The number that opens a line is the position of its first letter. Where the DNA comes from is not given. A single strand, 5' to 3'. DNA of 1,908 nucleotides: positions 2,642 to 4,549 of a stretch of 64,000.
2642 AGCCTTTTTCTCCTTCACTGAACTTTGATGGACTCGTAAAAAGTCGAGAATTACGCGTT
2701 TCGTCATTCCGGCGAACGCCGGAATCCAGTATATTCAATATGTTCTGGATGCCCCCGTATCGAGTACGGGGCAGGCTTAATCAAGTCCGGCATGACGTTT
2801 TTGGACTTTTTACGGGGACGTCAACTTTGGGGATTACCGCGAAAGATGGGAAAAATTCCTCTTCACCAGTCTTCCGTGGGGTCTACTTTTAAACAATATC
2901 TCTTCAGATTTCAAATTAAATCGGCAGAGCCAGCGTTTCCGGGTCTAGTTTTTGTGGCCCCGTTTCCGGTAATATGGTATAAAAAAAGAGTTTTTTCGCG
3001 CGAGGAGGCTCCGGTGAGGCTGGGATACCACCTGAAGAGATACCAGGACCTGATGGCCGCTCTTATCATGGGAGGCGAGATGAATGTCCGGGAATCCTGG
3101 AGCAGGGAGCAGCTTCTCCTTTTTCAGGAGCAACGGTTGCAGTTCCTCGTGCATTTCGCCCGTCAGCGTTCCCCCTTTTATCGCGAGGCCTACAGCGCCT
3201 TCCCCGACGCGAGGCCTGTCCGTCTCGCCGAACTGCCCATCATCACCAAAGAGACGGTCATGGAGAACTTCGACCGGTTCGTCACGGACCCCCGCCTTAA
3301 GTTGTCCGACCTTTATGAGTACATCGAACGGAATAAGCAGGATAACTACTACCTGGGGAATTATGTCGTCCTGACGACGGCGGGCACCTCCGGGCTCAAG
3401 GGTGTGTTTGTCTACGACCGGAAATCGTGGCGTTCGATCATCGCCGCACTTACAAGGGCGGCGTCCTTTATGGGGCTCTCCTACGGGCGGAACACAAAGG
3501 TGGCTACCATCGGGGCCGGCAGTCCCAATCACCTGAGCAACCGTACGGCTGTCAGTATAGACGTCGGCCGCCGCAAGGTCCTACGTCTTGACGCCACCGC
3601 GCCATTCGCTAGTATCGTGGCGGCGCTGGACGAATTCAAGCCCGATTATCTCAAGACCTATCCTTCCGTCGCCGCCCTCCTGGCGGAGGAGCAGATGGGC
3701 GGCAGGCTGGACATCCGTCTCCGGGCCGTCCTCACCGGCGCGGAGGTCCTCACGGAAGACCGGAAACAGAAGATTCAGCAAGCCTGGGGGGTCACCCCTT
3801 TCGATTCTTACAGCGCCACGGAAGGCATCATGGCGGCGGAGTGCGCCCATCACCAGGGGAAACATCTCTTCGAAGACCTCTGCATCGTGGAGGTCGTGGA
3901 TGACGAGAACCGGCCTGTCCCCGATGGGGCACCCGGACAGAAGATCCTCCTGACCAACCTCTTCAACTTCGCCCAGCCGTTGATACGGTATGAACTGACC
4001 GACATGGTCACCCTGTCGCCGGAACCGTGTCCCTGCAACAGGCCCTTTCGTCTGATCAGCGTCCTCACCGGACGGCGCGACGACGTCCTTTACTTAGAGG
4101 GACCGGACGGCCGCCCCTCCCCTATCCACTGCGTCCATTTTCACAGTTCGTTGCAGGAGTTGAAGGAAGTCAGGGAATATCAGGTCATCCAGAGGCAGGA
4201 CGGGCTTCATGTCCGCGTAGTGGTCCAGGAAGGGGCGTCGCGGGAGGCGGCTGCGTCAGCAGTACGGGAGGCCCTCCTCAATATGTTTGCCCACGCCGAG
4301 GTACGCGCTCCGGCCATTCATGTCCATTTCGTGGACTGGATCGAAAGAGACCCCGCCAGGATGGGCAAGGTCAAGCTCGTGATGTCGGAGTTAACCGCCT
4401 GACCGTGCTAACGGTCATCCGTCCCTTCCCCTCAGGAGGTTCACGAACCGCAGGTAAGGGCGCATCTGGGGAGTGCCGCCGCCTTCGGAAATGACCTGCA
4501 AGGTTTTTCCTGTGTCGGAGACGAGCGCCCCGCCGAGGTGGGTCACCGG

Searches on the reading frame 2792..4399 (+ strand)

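Call 65: search_protein_families(library=pfam, proteins=[window:2792-4399:+], max_evalue=0.00001)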
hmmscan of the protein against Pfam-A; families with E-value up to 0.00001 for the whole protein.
window:2792-4399:+ (536 aa): 1 family
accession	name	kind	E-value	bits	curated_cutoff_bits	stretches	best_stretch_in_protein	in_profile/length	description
PF00501.34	AMP-binding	-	4.1e-07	29.6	29.9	1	272-383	245-371/384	AMP-binding enzyme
